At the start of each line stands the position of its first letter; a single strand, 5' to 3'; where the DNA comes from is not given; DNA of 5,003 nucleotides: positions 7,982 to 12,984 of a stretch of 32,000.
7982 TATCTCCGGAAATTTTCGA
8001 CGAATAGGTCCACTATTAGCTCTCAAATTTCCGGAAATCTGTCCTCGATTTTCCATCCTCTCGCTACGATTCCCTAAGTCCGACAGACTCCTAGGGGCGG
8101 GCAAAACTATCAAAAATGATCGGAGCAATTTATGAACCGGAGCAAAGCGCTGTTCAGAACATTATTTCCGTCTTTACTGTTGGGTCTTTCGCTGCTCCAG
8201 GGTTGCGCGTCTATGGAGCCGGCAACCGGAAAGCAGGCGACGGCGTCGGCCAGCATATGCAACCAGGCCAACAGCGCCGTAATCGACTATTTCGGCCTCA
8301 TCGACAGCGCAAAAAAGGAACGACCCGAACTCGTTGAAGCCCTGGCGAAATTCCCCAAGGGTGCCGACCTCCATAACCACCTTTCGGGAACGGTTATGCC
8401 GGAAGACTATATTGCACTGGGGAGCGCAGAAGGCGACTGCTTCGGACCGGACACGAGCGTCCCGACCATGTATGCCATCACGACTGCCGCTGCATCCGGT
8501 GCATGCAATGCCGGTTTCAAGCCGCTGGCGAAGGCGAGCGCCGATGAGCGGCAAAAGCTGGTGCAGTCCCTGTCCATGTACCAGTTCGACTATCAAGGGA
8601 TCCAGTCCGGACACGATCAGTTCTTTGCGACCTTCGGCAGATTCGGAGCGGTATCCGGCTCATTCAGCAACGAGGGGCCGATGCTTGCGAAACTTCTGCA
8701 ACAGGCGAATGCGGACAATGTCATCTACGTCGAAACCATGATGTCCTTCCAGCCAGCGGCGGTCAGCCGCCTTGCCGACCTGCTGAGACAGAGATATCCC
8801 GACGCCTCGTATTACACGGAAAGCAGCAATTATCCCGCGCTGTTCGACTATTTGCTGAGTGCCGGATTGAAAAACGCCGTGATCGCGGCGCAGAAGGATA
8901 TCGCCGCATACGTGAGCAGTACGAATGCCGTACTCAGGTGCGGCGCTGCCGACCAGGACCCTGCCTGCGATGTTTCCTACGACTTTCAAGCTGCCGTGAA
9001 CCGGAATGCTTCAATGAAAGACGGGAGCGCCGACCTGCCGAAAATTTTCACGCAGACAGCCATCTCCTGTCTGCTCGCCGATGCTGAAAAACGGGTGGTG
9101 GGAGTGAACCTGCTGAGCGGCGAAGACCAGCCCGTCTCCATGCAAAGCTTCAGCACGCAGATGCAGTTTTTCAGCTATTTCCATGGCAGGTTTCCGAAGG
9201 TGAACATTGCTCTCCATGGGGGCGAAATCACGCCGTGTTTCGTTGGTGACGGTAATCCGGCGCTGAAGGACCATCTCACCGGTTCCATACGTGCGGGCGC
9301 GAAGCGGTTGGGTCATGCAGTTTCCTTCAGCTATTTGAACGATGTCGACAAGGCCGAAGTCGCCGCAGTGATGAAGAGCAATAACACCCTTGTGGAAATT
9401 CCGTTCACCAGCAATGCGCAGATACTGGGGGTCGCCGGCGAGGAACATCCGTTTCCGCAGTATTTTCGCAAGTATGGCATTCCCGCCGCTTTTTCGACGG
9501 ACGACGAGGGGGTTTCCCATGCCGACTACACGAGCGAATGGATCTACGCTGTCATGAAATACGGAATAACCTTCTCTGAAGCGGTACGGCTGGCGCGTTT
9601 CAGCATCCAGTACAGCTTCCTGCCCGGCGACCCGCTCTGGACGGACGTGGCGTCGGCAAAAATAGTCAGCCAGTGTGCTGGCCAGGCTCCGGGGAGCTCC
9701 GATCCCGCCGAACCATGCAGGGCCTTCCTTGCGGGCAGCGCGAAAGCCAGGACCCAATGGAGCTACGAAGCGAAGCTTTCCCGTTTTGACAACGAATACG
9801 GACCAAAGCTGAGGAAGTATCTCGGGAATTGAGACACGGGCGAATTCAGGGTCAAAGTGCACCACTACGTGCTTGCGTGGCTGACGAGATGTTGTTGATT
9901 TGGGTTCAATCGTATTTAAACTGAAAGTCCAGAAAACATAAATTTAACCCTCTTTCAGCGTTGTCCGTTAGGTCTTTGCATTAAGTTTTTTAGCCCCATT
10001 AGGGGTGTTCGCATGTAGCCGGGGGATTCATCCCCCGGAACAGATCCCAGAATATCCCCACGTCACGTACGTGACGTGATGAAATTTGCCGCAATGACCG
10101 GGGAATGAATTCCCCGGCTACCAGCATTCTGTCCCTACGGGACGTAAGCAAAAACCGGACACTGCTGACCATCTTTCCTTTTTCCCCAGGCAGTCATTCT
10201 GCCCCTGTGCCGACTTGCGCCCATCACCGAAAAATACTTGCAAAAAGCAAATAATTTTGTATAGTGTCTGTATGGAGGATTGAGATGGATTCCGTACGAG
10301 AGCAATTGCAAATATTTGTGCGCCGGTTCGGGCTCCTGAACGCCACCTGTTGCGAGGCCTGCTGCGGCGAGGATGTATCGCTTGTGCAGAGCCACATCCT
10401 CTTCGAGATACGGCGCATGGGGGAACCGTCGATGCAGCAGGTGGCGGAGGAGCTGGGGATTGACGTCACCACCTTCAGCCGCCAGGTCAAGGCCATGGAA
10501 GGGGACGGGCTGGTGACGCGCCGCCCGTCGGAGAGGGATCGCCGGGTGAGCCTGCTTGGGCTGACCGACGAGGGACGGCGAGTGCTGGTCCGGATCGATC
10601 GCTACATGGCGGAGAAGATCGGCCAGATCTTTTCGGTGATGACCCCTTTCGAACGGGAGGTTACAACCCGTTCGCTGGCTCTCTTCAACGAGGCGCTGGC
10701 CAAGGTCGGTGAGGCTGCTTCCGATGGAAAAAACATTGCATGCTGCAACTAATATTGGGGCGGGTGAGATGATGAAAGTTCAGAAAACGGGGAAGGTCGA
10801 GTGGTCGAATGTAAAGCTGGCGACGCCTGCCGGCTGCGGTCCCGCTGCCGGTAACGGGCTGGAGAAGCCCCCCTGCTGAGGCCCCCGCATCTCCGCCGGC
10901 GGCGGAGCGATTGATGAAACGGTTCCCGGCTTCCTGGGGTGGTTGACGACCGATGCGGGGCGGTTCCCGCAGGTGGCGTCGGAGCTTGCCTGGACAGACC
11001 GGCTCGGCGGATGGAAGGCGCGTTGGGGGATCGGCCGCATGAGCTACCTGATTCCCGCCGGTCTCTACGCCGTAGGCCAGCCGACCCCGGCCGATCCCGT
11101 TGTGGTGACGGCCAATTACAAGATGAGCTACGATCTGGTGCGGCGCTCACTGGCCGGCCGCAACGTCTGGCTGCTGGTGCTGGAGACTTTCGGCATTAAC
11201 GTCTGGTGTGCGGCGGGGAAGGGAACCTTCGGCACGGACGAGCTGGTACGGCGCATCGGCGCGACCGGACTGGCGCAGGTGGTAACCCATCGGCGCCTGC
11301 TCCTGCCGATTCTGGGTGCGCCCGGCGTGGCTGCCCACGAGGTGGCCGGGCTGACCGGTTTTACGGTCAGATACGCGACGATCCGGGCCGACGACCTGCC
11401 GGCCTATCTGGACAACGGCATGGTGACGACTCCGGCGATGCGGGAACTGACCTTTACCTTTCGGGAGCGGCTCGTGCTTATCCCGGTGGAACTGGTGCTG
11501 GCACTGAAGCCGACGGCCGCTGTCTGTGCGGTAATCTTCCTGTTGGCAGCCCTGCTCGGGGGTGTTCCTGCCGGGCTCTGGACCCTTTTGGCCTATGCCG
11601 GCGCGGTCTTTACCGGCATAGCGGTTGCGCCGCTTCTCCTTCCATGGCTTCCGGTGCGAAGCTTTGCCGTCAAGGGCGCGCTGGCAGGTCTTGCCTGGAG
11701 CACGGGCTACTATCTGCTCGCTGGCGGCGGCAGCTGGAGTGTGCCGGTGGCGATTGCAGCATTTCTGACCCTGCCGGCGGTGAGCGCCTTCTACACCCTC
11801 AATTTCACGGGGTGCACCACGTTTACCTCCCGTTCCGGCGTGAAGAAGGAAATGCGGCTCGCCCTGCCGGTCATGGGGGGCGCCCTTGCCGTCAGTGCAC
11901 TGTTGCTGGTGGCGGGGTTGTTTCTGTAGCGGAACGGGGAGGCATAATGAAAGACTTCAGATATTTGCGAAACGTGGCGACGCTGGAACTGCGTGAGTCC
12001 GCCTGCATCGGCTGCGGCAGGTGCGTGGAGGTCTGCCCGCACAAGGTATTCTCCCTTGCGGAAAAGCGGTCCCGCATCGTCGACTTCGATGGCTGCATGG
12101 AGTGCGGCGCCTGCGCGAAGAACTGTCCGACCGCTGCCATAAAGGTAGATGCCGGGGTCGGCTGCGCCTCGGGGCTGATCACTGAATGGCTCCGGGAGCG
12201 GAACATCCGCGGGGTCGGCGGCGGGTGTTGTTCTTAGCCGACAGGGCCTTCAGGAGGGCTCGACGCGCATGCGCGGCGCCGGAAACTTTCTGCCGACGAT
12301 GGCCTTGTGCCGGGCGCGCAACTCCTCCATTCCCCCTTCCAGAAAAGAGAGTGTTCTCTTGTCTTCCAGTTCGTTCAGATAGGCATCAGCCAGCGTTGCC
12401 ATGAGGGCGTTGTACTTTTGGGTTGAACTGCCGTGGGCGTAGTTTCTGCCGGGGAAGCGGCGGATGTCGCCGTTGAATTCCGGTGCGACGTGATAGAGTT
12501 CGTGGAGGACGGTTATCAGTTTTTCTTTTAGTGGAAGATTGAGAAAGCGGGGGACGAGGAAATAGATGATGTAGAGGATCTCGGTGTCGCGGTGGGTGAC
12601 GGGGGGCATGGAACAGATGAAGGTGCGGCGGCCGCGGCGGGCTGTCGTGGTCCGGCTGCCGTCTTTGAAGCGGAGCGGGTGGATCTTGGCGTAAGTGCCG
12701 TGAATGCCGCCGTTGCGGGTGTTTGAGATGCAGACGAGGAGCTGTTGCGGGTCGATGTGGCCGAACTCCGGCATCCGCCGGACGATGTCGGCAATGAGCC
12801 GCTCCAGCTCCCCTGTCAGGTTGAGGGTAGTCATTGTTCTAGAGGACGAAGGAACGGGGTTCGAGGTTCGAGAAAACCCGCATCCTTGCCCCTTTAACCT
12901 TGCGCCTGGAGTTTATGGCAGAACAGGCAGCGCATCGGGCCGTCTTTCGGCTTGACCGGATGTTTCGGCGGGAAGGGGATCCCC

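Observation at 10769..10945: In-frame UGA after a Cys codon plus a SECIS-like hairpin upstream of hgcA: candidate Cys-Sec N-terminal extension of the mercury methylase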

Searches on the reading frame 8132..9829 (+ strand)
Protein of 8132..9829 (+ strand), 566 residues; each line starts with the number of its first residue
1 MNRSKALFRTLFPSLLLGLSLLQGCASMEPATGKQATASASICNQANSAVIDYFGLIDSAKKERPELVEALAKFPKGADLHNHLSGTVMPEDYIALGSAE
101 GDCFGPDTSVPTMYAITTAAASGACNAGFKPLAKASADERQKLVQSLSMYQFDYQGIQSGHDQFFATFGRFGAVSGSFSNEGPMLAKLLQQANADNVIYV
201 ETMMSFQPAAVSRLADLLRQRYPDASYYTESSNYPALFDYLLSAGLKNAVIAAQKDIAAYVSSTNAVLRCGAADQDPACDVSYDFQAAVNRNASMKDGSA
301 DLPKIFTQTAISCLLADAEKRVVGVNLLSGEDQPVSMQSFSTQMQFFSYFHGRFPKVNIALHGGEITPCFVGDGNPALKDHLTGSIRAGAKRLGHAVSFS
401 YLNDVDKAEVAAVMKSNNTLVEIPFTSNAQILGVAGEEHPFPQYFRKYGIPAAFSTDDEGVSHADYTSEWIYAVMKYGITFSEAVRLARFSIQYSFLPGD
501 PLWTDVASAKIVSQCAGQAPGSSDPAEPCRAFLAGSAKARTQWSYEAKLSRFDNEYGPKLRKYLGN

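Call 28: search_protein_families(library=pfam, proteins=[window:8132-9829:+], max_evalue=0.00001)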
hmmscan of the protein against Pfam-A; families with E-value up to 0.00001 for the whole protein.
window:8132-9829:+ (566 aa): 1 family
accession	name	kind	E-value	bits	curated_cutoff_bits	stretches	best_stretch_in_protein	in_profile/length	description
PF00962.28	A_deaminase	-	1.4e-12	47.8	27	1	318-500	153-318/330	Adenosine deaminase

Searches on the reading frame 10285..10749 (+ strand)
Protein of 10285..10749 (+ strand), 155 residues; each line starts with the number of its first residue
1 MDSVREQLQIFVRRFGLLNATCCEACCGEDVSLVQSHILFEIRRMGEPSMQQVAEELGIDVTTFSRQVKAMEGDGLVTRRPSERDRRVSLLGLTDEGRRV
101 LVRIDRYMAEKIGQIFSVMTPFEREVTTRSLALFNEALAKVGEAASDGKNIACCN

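Call 13: search_protein_families(library=ncbifam, proteins=[window:10285-10749:+])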
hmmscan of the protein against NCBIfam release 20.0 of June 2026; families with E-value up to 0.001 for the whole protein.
window:10285-10749:+ (155 aa): 13 families
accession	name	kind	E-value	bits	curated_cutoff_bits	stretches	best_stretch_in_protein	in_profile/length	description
NF050133.1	TransRegFabT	equivalog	3e-11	43.8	200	1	29-138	25-134/138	fatty acid biosynthesis transcriptional regulator FabT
NF045593.1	bilirub_TF_BilQ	equivalog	1.1e-08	34.9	125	1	42-126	39-123/135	bilirubin utilization transcriptional regulator BilQ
NF002926.0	PRK03573.1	equivalog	1.1e-07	31.8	120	1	33-124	29-123/144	transcriptional regulator SlyA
TIGR02337.1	HpaR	equivalog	1.2e-07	31.6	121.2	1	35-119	30-114/130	homoprotocatechuate degradation operon regulator HpaR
NF053777.1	Saro0803TransReg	equivalog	6.9e-07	29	200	1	29-110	33-114/140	Saro_0803 family transcriptional regulator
TIGR04472.1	reg_rSAM_mob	hypoth_equivalog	1.4e-06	28.4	240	1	35-117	33-114/141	radical SAM mobile pair system MarR family transcriptional regulator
TIGR01884.1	cas_HTH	subfamily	2.1e-06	27.3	60.2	1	37-90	146-198/202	CRISPR-associated CARF protein Csa3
NF052638.1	TransRegOhrRVib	equivalog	2.3e-06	27.4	200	1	46-100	50-104/141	transcriptional regulator OhrR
NF010349.0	PRK13777.1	equivalog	6.1e-06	25.7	153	1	31-122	44-135/190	HTH-type transcriptional regulator Hpr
NF038251.1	AdcR_fam_Zn_TF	equivalog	4.8e-05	23.6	175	1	27-122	28-124/143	zinc-dependent MarR family transcriptional regulator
NF033788.1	HTH_metalloreg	subfamily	6e-05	22.8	55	1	37-85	15-63/77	metalloregulator ArsR/SmtB family transcription factor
NF008122.0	PRK10870.1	equivalog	0.00038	20.2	157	1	55-125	79-149/176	transcriptional repressor MprA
NF053814.1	teico_TcaR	equivalog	0.00099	19.2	170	0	30-120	35-127/151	MarR family transcriptional regulator TcaR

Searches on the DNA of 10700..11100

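Call 35: search_rna_families(source=window, start=10700, end=11100, threshold=evalue, max_evalue=10)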
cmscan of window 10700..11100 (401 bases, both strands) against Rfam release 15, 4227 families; matches with E-value up to 10: 4.
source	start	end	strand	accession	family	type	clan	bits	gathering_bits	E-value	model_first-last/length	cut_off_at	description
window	10835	10914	+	RF04119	MIR1858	Gene; miRNA;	-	14.8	137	8.1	1-197/197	no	MIR1858 microRNA precursor family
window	10878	10934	+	RF02802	PyrR204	Gene; snRNA; snoRNA; HACA-box;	-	13.6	71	5.9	1-57/57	no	Pyrobaculum sRNA 204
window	10927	10937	+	RF01727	SAM-SAH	Cis-reg; riboswitch;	-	10.8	40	8.6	13-23/49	no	SAM/SAH riboswitch aptamer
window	10750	10891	+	RF00174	Cobalamin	Cis-reg; riboswitch;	CL00101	9.2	31.5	4.9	1-189/189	no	Cobalamin riboswitch aptamer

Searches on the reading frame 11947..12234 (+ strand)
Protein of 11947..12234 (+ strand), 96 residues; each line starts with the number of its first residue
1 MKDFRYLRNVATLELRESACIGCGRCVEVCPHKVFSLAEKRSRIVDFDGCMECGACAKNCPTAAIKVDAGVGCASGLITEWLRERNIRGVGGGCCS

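Call 13: search_protein_families(library=ncbifam, proteins=[window:11947-12234:+])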
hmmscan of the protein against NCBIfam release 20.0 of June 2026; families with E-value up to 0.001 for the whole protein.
window:11947-12234:+ (96 aa): 91 families (the best 25 are shown)
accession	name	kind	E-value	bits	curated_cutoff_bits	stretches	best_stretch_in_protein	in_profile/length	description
NF040864.1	HgcB_ferredoxin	equivalog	4.5e-38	129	99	1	5-95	1-93/93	mercury methylation ferredoxin HgcB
NF043039.1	HgcAB_like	equivalog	7.5e-15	55.4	285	1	10-65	292-349/350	HgcAB-like fusion protein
NF038196.1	ferrodoxin_EFR1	subfamily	1.1e-11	45.2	75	1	17-68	183-232/242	EFR1 family ferrodoxin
TIGR02179.1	PorD_KorD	subfamily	1.9e-11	43.9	60.05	1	15-67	22-74/78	2-oxoacid:acceptor oxidoreductase, delta subunit, pyruvate/2-ketoisovalerate family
NF058577.1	FdxA_fam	equivalog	3.3e-11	43.2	65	1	18-64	7-52/52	4Fe-4S ferredoxin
NF045874.1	Vhu_polyferre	exception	4e-11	42.3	600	1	9-80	187-258/381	F420-non-reducing hydrogenase associated-polyferredoxin VhuB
NF040684.1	PorD_Arch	equivalog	1.4e-10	41.1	120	1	15-67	29-81/85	pyruvate synthase subunit PorD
TIGR01944.1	rnfB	subfamily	1.7e-10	40.8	68.7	1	15-69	110-164/190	RnfABCDGE type electron transport complex subunit B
TIGR02494.1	PFLE_PFLC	subfamily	2.5e-09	36.8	174.35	1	11-93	41-126/293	glycyl-radical enzyme activating protein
NF007203.0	PRK09624.1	equivalog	2.7e-09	37.2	171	1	12-67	45-100/105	pyuvate ferredoxin oxidoreductase subunit delta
NF007202.0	PRK09623.1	equivalog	4.4e-09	36.6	166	1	15-67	48-100/105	3-methyl-2-oxobutanoate dehydrogenase subunit delta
NF042909.1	FMH_DH_FwdF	exception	6.4e-09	35.4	375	1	12-68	251-314/336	tungsten-dependent formylmethanofuran dehydrogenase subunit FwdF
NF045490.1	FdxA_Protbact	equivalog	9e-09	35.5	135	1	18-71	7-61/104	ferredoxin FdxA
NF007382.0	PRK09898.1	equivalog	1.5e-08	34.4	213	1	10-67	146-200/208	ferredoxin-like protein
NF006221.0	PRK08348.1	subfamily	1.8e-08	34.2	124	1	17-68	43-95/136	NADH-plastoquinone oxidoreductase subunit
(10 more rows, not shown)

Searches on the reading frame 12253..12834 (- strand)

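Call 28: search_protein_families(library=pfam, proteins=[window:12253-12834:-], max_evalue=0.00001)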
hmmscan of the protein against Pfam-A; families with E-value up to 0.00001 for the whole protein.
window:12253-12834:- (194 aa): 1 family
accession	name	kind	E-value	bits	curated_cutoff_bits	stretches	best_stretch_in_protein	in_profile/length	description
PF18894.6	PhageMetallopep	-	2.2e-06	28.2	23.7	1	9-123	8-106/134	Putative phage metallopeptidase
